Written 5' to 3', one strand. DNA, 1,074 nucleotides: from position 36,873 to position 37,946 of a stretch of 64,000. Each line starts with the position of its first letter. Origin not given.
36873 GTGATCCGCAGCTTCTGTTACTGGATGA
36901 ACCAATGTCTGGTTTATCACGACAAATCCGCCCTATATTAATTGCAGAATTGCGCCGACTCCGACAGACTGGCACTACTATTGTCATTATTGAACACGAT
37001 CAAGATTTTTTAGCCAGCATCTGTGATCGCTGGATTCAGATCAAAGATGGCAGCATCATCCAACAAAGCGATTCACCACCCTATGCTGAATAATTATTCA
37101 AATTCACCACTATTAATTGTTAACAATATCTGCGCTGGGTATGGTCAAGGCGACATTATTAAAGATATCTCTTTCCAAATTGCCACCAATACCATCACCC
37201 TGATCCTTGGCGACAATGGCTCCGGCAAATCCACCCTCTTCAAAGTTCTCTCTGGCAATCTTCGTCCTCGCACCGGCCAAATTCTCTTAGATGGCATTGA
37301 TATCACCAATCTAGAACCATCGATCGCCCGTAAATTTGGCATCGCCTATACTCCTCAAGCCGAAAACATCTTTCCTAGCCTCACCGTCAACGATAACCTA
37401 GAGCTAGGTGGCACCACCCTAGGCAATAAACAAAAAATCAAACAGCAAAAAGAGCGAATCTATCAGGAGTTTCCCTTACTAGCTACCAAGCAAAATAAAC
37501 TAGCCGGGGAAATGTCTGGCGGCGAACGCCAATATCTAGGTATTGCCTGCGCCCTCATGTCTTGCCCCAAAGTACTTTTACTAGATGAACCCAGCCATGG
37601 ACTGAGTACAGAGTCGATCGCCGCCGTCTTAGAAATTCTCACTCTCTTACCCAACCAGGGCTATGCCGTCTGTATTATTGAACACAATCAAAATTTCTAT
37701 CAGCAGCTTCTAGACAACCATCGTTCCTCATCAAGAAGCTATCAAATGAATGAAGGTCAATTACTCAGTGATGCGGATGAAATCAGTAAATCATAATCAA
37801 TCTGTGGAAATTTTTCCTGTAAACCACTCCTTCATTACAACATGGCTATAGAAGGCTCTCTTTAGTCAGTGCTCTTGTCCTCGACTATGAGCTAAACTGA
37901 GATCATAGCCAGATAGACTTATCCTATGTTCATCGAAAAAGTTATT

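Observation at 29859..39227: Ten same-strand ORFs (nine genes if the split GTPase is counted once) forming a compositionally mosaic accessory array that matches no described system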

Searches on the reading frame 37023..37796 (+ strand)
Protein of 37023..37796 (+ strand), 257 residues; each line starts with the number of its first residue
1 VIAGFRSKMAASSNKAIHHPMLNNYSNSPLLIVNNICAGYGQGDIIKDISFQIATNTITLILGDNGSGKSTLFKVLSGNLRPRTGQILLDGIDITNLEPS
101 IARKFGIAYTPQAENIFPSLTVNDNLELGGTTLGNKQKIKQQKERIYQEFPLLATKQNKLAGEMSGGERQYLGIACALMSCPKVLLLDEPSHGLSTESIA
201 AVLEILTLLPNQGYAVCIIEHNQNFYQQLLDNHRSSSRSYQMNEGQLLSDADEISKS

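Call 3: search_protein_families(library=pfam, proteins=[window:37023-37796:+], max_evalue=0.01)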
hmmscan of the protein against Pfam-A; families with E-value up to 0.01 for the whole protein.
window:37023-37796:+ (257 aa): 7 families
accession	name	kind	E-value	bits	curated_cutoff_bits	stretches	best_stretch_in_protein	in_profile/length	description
PF00005.33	ABC_tran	-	4.5e-33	115.2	25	1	47-191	2-136/137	ABC transporter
PF13304.12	AAA_21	-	6.8e-11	43.2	27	2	161-211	235-288/304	AAA domain, putative AbiEii toxin, Type IV TA system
PF13555.12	AAA_29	-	5.8e-05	23.2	27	1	51-73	17-39/61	P-loop containing region of AAA domain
PF02463.25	SMC_N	-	0.00028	20.8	40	1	55-228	23-204/220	RecF/RecN/SMC N terminal domain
PF13476.12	AAA_23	-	0.00051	21.2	27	1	48-77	14-40/201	AAA domain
PF03193.22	RsgA_GTPase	-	0.00094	19.5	30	1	42-87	93-137/174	RsgA GTPase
PF13401.12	AAA_22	-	0.0062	17.3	27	0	55-211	4-109/130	AAA domain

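Call 4: search_protein_families(library=ncbifam, proteins=[window:37023-37796:+], max_evalue=0.01)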
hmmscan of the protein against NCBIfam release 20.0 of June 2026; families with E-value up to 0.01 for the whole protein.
window:37023-37796:+ (257 aa): 189 families (the best 25 are shown)
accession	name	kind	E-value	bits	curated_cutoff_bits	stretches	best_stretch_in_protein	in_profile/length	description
TIGR03410.1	urea_trans_UrtE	equivalog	8.9e-52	175.8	285.8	1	31-235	1-204/230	urea ABC transporter ATP-binding subunit UrtE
NF008626.0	PRK11614.1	equivalog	1.6e-41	142.3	441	1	30-247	5-215/237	high-affinity branched-chain amino acid ABC transporter ATP-binding protein LivF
TIGR04406.1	LPS_export_lptB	equivalog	1.3e-39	135.9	240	1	31-251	2-217/239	LPS export ABC transporter ATP-binding protein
TIGR03411.1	urea_trans_UrtD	equivalog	2.5e-34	119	304.1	1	31-232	3-211/242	urea ABC transporter ATP-binding protein UrtD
TIGR01188.1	drrA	subfamily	1.7e-33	116.2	312.45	1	40-229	3-190/302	daunorubicin resistance ABC transporter, ATP-binding protein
TIGR03265.1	PhnT2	equivalog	1.2e-31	110.2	457.7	1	29-197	3-168/353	putative 2-aminoethylphosphonate ABC transporter ATP-binding protein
NF047930.1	ABC_ATP_B6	equivalog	4.4e-31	108.1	670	1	47-222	19-195/510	putative B6 ABC transporter ATP-binding protein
NF011967.0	PRK15439.1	equivalog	1.5e-30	106.1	586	1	25-229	6-206/510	autoinducer 2 ABC transporter ATP-binding protein LsrA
TIGR02673.1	FtsE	equivalog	2.4e-30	105.8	264.85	1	35-229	6-203/214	cell division ATP-binding protein FtsE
TIGR03740.1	galliderm_ABC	subfamily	3e-30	105.6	309.75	1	32-231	2-192/223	lantibiotic protection ABC transporter ATP-binding subunit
NF010068.0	PRK13548.1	equivalog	3.7e-29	101.6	261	1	30-225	5-205/261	heme ABC transporter ATP-binding protein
NF007601.2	PRK10247.1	equivalog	8.2e-29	100.6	292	1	30-225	1-194/204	iron efflux ABC transporter ATP-binding subunit FetA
TIGR02857.1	CydD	equivalog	1.5e-28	100.1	435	1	30-227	321-521/529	thiol reductant ABC exporter subunit CydD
TIGR03864.1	PQQ_ABC_ATP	hypoth_equivalog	1.5e-28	99.9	302.25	1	31-216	2-186/236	ABC transporter, ATP-binding subunit, PQQ-dependent alcohol dehydrogenase system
TIGR03608.1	L_ocin_972_ABC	subfamily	2.6e-28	98.9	254.85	1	34-228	2-199/206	putative bacteriocin export ABC transporter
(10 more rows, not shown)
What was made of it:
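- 37083..37796 (+): g8: LivF-type ATPase. It overlaps g7 by 11 nt. ABC_tran at E 4.5e-33; the best-scoring NCBIfam models, UrtE and LivF, both score below their cut-offs (calls 3, 4).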

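Call 34: search_protein_families(library=padloc, proteins=[L001:9266-10099:+, L001:10123-10821:+], max_evalue=0.01)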
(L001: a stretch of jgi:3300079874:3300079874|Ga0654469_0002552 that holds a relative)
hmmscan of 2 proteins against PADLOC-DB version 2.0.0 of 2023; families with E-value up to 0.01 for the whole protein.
L001:9266-10099:+ (278 aa): 2 families
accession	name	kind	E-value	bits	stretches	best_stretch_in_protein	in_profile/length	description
PDLC04898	PDC-S06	-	0.00061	16.2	1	25-136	15-118/752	-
PDLC04140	mad8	-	0.0014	16.2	1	41-173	30-128/314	mads_8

L001:10123-10821:+ (233 aa): 0 families

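Call 35: search_protein_families(library=pfam, proteins=[L001:9266-10099:+, L001:10123-10821:+, L001:2097-2993:+], max_evalue=0.1)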
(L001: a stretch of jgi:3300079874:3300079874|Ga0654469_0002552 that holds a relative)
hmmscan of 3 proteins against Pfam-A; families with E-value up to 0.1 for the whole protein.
L001:9266-10099:+ (278 aa): 8 families
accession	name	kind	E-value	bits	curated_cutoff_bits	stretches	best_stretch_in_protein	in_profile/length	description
PF03193.22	RsgA_GTPase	-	0.00036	20.8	30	1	5-64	74-132/174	RsgA GTPase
PF00005.33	ABC_tran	-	0.0031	18.5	25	1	40-83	13-50/137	ABC transporter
PF13521.12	AAA_28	-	0.0068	17.1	27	1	40-61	1-22/164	AAA domain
PF05049.19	IIGP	-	0.0086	15.6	24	1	4-58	2-55/375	Interferon-inducible GTPase (IIGP)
PF01926.29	MMR_HSR1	-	0.016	15.7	21.9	1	40-137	1-97/113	50S ribosome-binding GTPase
PF20720.3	nSTAND3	-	0.053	13.6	27.2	0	27-67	7-46/155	Novel STAND NTPase 3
PF04851.21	ResIII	-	0.071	13.4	22.5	0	25-55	10-40/164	Type III restriction enzyme, res subunit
PF13238.12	AAA_18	-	0.081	13.8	29.4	0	41-62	1-22/128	AAA domain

L001:10123-10821:+ (233 aa): 1 family
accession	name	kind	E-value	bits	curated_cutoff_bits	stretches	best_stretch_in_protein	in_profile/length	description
PF00507.24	Oxidored_q4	-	0.0049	17.5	23.3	1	43-109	25-84/99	NADH-ubiquinone/plastoquinone oxidoreductase, chain 3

L001:2097-2993:+ (299 aa): 0 families

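Call 46: search_protein_families(library=ncbifam, proteins=[L013:4553-6145:+, L013:6167-7183:+, L013:7411-8316:+, L013:8367-9167:+, L013:9161-9946:+, L013:10001-10945:+, L016:7310-8473:+, L016:4834-6258:+, L016:3650-4834:+], max_evalue=0.00001)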
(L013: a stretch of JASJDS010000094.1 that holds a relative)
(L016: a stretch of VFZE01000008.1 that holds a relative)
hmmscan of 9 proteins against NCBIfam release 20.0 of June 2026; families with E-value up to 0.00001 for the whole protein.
L013:4553-6145:+ (531 aa): 9 families
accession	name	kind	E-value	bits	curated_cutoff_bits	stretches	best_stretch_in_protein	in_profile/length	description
NF053612.1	anchor_PA1041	equivalog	7e-14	52.3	250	1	399-526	106-235/236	PA1041 family peptidoglycan-binding anchor lipoprotein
NF053611.1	YiaD_Gzip_OmpA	equivalog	4.4e-12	46.1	175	1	424-510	104-186/206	YiaD family glycine zipper/OmpA-like lipoprotein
NF008071.1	PRK10808.1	equivalog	2.3e-11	43.7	277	1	407-508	219-317/358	porin OmpA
NF045787.1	OmpABordt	equivalog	3.6e-10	39.9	200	1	424-511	87-172/194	outer membrane protein OmpA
NF053585.1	OMP_LP_YfiB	equivalog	8.3e-10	38.8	128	1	424-507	58-139/163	outer membrane lipoprotein YfiB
NF047726.1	AutTranAdhPGAsTpgA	equivalog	5.7e-09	35.5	350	1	415-499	147-231/268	trimeric autotransporter adhesin/peptidogylcan-associated protein TpgA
TIGR02802.1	Pal_lipo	equivalog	5.9e-08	32.8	125.35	1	423-498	1-73/104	peptidoglycan-associated lipoprotein Pal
TIGR03789.1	pdsO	hypoth_equivalog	2.7e-07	30.5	152.2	1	421-497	136-211/243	sortase-associated OmpA-like protein PdsO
NF052230.1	T9SS_PorE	exception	6.2e-06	24.8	600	1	425-505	518-596/648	PorE family type IX secretion system protein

L013:6167-7183:+ (339 aa): 7 families
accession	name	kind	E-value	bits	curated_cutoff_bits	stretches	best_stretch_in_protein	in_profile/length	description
TIGR01728.1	SsuA_fam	subfamily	1.2e-42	146.1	163.5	1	39-330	2-289/290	aliphatic sulfonate ABC transporter substrate-binding protein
TIGR03427.1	ABC_peri_uca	equivalog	6.4e-19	68.3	333.9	1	37-289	3-262/328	putative urea ABC transporter substrate-binding protein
NF008588.0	PRK11553.1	subfamily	9e-18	64.3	299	1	125-274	118-266/319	aliphatic sulfonate ABC transporter substrate-binding protein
NF040735.1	SBP_SaoX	equivalog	3e-17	62.7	300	1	53-267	20-237/330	ABC transporter substrate-binding subunit SaoX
TIGR01729.1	taurine_ABC_bnd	equivalog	5.5e-13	49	304.25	1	80-255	42-220/300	taurine ABC transporter substrate-binding protein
TIGR02122.1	TRAP_TAXI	subfamily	2.4e-08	33.2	84.35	1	107-189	112-196/320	TAXI family TRAP transporter solute-binding subunit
NF008553.0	PRK11480.1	equivalog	4.7e-08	32.6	490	1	81-256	67-243/320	taurine ABC transporter substrate-binding protein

L013:7411-8316:+ (302 aa): 0 families

L013:8367-9167:+ (267 aa): 7 families
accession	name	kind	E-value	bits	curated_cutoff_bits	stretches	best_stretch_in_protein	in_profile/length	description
NF040733.1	ABC_perm_U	equivalog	4.5e-37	127.9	295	1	22-267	6-249/251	ABC transporter permease subunit SaoP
NF007545.0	PRK10160.1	equivalog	6.2e-35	121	342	1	15-266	14-270/275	taurine ABC transporter permease TauC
NF008470.0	PRK11365.1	equivalog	1.4e-29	103.3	347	1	24-266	8-252/263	aliphatic sulfonate ABC transporter permease SsuC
TIGR01183.1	ntrB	equivalog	8.3e-21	74.6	209.05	1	72-255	15-198/202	nitrate ABC transporter permease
TIGR03416.1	ABC_choXWV_perm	equivalog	1.1e-18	67.7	363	1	66-249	77-260/267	choline ABC transporter permease subunit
NF008196.0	PRK10952.1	equivalog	6e-15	54.9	439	1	81-230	151-299/356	glycine betaine/L-proline ABC transporter permease ProW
NF040932.1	ABC_arch_GlcU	equivalog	2.6e-07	30.6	340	1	28-199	17-194/272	glucose ABC transporter permease GlcU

L013:9161-9946:+ (262 aa): 187 families (the best 25 are shown)
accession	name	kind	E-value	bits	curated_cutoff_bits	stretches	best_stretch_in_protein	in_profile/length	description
TIGR01184.1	ntrCD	subfamily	1.6e-63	214.4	291.8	1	32-253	1-228/230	nitrate ABC transporter ATP-binding protein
TIGR03265.1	PhnT2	equivalog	2.1e-62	211.4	457.7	1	22-217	10-210/353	putative 2-aminoethylphosphonate ABC transporter ATP-binding protein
NF040729.1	ABC_ATP_SaoA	equivalog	2.3e-62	210.6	360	1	12-252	2-243/248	ABC transporter ATP-binding protein SaoA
NF008421.0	PRK11248.1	equivalog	1.8e-59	201.3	357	1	25-226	10-213/255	taurine ABC transporter ATP-binding subunit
TIGR00968.1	3a0106s01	subfamily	3.8e-56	190.3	342.75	1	22-217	6-206/237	sulfate ABC transporter ATP-binding protein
NF006987.0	PRK09452.1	equivalog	8.2e-55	186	482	1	5-217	11-223/378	spermidine/putrescine ABC transporter ATP-binding protein PotA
TIGR01187.1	potA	subfamily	1.2e-53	182.3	355.6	1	47-217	1-176/325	polyamine ABC transporter ATP-binding protein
NF043075.1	MMSYN1_0197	equivalog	2e-53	181.5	550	1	11-216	2-207/341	spermidine/putrescine ABC transporter ATP-binding protein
NF008420.0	PRK11247.1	equivalog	1.5e-51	175.1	395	1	22-236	18-226/257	aliphatic sulfonates ABC transporter ATP-binding protein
NF008105.0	PRK10851.1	equivalog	2e-51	174.8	502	1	22-217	8-212/362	sulfate/thiosulfate ABC transporter ATP-binding protein CysA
NF008653.0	PRK11650.1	subfamily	7.8e-51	173.2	432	1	12-216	4-209/357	sn-glycerol-3-phosphate ABC transporter ATP-binding protein UgpC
TIGR01186.1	proV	subfamily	8.2e-51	173.2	326.6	1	30-217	7-205/363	betaine/proline/choline family ABC transporter ATP-binding protein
NF040933.2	ABC_arch_GlcV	equivalog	6.7e-49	166.7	450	1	13-215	4-215/357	glucose ABC transporter ATP-binding protein GlcV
NF008621.0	PRK11607.1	equivalog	7.4e-49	166.5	613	1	11-216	19-224/377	putrescine ABC transporter ATP-binding subunit PotG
NF040840.2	tungstate_WtpC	equivalog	1.2e-48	166.1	440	1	31-217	15-206/347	tungstate ABC transporter ATP-binding protein WtpC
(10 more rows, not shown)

L013:10001-10945:+ (315 aa): 0 families

L016:7310-8473:+ (388 aa): 2 families
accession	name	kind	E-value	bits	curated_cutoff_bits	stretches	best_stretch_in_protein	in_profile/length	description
NF050172.1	CDNTAsCap12CFB2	equivalog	3.9e-20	72.3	450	1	3-152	2-150/312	CBASS system CD-NTase-associated NAD(+) hydrolase Cap12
NF050171.1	CDNTAsCap12CFB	equivalog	4.5e-18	65.5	450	1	5-127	1-125/305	CBASS system CD-NTase-associated NAD(+) hydrolase Cap12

L016:4834-6258:+ (475 aa): 4 families
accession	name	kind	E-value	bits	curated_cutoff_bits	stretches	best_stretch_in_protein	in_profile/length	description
NF010322.0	PRK13759.1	equivalog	1.4e-32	112.9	481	2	21-130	4-107/486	arylsulfatase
TIGR03417.1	chol_sulfatase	equivalog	2e-30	106.2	433.45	2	264-465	259-435/500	choline-sulfatase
NF045661.1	HdlasePehA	equivalog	7.1e-17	61.2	900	1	260-386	284-397/506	phosphoric/sulfuric ester hydrolase PehA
NF052527.1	Mn_arylsulf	exception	2e-15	56.7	850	1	23-130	1-103/479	manganese-dependent arylsulfatase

L016:3650-4834:+ (395 aa): 0 families

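Call 47: search_protein_families(library=pfam, proteins=[L013:4553-6145:+, L013:6167-7183:+, L013:7411-8316:+, L013:8367-9167:+, L013:9161-9946:+, L013:10001-10945:+, L016:7310-8473:+, L016:4834-6258:+, L016:3650-4834:+], max_evalue=0.001)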
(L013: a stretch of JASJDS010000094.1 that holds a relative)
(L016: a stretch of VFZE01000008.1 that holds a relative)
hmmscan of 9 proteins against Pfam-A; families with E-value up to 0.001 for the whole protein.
L013:4553-6145:+ (531 aa): 2 families
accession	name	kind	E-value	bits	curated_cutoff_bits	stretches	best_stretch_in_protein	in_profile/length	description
PF00691.25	OmpA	-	1.1e-14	55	27.2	1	429-506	4-82/98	OmpA family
PF09084.16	NMT1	-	0.00092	19.6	20.5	0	72-275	17-202/216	NMT1/THI5 like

L013:6167-7183:+ (339 aa): 3 families
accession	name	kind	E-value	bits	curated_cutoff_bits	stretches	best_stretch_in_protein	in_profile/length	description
PF09084.16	NMT1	-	4.4e-28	99.1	20.5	1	48-255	4-216/216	NMT1/THI5 like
PF13379.11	NMT1_2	-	2e-22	80.7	24.7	1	36-258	6-247/252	NMT1-like family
PF12974.12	Phosphonate-bd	-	3e-09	37.1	27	1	61-216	25-194/242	ABC transporter, phosphonate, periplasmic substrate-binding protein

L013:7411-8316:+ (302 aa): 0 families

L013:8367-9167:+ (267 aa): 1 family
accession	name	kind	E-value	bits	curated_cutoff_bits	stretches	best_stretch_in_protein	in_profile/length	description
PF00528.27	BPD_transp_1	-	1.4e-21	77.5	26.4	1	95-263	2-182/184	Binding-protein-dependent transport system inner membrane component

L013:9161-9946:+ (262 aa): 4 families
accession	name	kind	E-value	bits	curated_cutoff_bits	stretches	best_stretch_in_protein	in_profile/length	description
PF00005.33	ABC_tran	-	5.5e-35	121.4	25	1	32-169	1-136/137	ABC transporter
PF13304.12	AAA_21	-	4.1e-05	24.2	27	0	44-65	1-22/304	AAA domain, putative AbiEii toxin, Type IV TA system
PF02463.25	SMC_N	-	0.00022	21.2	40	0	41-59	23-41/220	RecF/RecN/SMC N terminal domain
PF03215.21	Rad17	-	0.00033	21.1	23.8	0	40-63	42-66/186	Rad17 P-loop domain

L013:10001-10945:+ (315 aa): 0 families

L016:7310-8473:+ (388 aa): 1 family
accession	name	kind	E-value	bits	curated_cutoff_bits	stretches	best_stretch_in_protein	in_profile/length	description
PF10137.14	CAP12-PCTIR_TIR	-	9.4e-23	80.9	24.7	1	5-125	1-118/119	CAP12/Pycsar effector protein, TIR domain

L016:4834-6258:+ (475 aa): 3 families
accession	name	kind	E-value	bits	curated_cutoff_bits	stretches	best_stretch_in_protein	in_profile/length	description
PF00884.28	Sulfatase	-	7.3e-51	173.7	25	1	24-360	1-297/301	Sulfatase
PF16347.10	SGSH_C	-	8.9e-07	29.6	29.3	0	322-393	11-82/154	N-sulphoglucosamine sulphohydrolase, C-terminal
PF01663.27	Phosphodiest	-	7.3e-06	26.2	23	0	262-307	186-231/342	Type I phosphodiesterase / nucleotide pyrophosphatase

L016:3650-4834:+ (395 aa): 2 families
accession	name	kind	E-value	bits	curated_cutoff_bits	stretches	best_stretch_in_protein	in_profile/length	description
PF06439.18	3keto-disac_hyd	-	3.9e-75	252.5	26.8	2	26-212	2-186/187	3-keto-disaccharide hydrolase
PF20407.5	DUF1583_N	-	7.3e-05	23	22.9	0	330-364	85-119/150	Domain of unknown function (DUF1583_N)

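Call 82: search_protein_families(library=phrogs, proteins=[L001:9266-10099:+, L001:10123-10821:+], max_evalue=0.01)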
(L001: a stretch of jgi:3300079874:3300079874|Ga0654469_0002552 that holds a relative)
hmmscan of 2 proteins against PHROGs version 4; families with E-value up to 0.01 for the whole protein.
L001:9266-10099:+ (278 aa): 3 families
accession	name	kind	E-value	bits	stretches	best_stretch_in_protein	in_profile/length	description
phrog_5846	-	DNA, RNA and nucleotide metabolism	0.00044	20.6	1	30-78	28-70/380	clamp loader of DNA polymerase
phrog_25625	-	unknown function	0.008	17.6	0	107-172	31-93/114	-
phrog_2107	-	other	0.008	16.9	0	39-66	4-31/201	thymidylate kinase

L001:10123-10821:+ (233 aa): 0 families

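Call 87: search_protein_families(library=pfam, proteins=[L012:7036-8595:+, L012:9229-9816:+, L010:6422-8251:+, L011:3920-5110:+, L011:5234-6031:+, L011:6592-7293:+, L014:1742-4291:+, L015:114-1043:-, L013:7411-8316:+], max_evalue=0.01)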
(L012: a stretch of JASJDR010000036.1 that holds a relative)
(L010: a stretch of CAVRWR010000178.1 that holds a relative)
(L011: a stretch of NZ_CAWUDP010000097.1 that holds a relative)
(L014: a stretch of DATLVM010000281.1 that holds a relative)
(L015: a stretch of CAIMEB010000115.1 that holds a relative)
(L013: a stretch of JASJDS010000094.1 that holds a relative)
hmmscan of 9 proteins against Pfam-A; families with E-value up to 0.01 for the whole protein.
L012:7036-8595:+ (520 aa): 2 families
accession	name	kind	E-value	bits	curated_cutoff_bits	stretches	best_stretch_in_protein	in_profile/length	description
PF00691.25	OmpA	-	1.9e-14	54.2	27.2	1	421-506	4-89/98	OmpA family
PF09084.16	NMT1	-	0.0097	16.3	20.5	0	213-269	142-201/216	NMT1/THI5 like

L012:9229-9816:+ (196 aa): 1 family
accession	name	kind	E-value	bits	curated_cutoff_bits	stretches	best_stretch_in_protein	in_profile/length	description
PF05419.17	GUN4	-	5.9e-36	124.1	29.2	1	52-175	2-126/141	GUN4-like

L010:6422-8251:+ (610 aa): 2 families
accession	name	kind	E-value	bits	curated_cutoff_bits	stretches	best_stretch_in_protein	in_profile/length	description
PF09084.16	NMT1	-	3.6e-07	30.8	20.5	1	54-79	6-31/216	NMT1/THI5 like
PF13379.11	NMT1_2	-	1.5e-05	25.4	24.7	1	38-87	4-53/252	NMT1-like family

L011:3920-5110:+ (397 aa): 7 families
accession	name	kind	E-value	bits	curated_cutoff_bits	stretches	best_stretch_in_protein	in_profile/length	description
PF00069.31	Pkinase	-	2e-35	122.9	31.7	1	34-271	19-252/263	Protein kinase domain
PF07714.23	PK_Tyr_Ser-Thr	-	4.4e-25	88.9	23.1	1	34-271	23-249/258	Protein tyrosine and serine/threonine kinase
PF03109.22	ABC1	-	1.3e-08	34.7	22.9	1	66-187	109-228/244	ABC1 atypical kinase-like domain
PF01163.29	RIO1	-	7.5e-05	22.9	22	1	97-180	81-158/187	RIO domain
PF06293.20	Kdo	-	0.00036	20.5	21.3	1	98-179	93-175/207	Lipopolysaccharide kinase (Kdo/WaaP) family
PF17667.7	Pkinase_fungal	-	0.0005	19.3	24.1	1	128-177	289-343/387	Fungal protein kinase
PF01636.29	APH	-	0.0015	18.7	23.2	0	146-174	170-198/239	Phosphotransferase enzyme family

L011:5234-6031:+ (266 aa): 4 families
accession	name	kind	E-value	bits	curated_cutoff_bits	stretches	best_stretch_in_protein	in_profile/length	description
PF00805.28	Pentapeptide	-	6.2e-38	128.4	20.2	4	205-243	1-39/40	Pentapeptide repeats (8 copies)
PF13599.13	Pentapeptide_4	-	6.9e-14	52.1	38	2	171-240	7-76/78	Pentapeptide repeat region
PF13576.12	Pentapeptide_3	-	5.2e-09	36.6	27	1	205-243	4-45/48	Pentapeptide repeats (9 copies)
PF25296.1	Decapeptide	-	0.0001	22.5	45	0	200-255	15-69/74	Decapeptide repeat region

L011:6592-7293:+ (234 aa): 0 families

L014:1742-4291:+ (850 aa): 7 families
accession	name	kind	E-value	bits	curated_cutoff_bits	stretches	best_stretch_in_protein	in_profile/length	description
PF13603.12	tRNA-synt_1_2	-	6.4e-62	208.8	25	1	222-421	1-183/185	Leucyl-tRNA synthetase, editing domain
PF00133.28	tRNA-synt_1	-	8.6e-46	156.9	22.7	2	13-225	1-225/414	tRNA synthetases class I (I, L, M and V)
PF09334.17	tRNA-synt_1g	-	2.6e-28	99.3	20.1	2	41-182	7-145/391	tRNA synthetases class I (M)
PF08264.19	Anticodon_1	-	4e-23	82.4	25.1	1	685-810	2-142/148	Anticodon-binding domain of tRNA ligase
PF01406.26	tRNA-synt_1e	-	0.0012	18.7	27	0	580-650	236-299/301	tRNA synthetases class I (C) catalytic domain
PF13248.11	Zn_ribbon_3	-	0.0024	17.7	27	0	496-505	3-12/26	zinc-ribbon domain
PF24292.1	DUF7479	-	0.0049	17.4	27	0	450-467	27-44/60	Domain of unknown function (DUF7479)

L015:114-1043:- (309 aa): 2 families
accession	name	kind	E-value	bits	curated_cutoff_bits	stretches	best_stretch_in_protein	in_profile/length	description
PF01609.27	DDE_Tnp_1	-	4.7e-07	30.2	23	1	145-245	28-116/200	Transposase DDE domain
PF13751.12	DDE_Tnp_1_6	-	0.0015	19.3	25.1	1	258-302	1-50/125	Transposase DDE domain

L013:7411-8316:+ (302 aa): 0 families
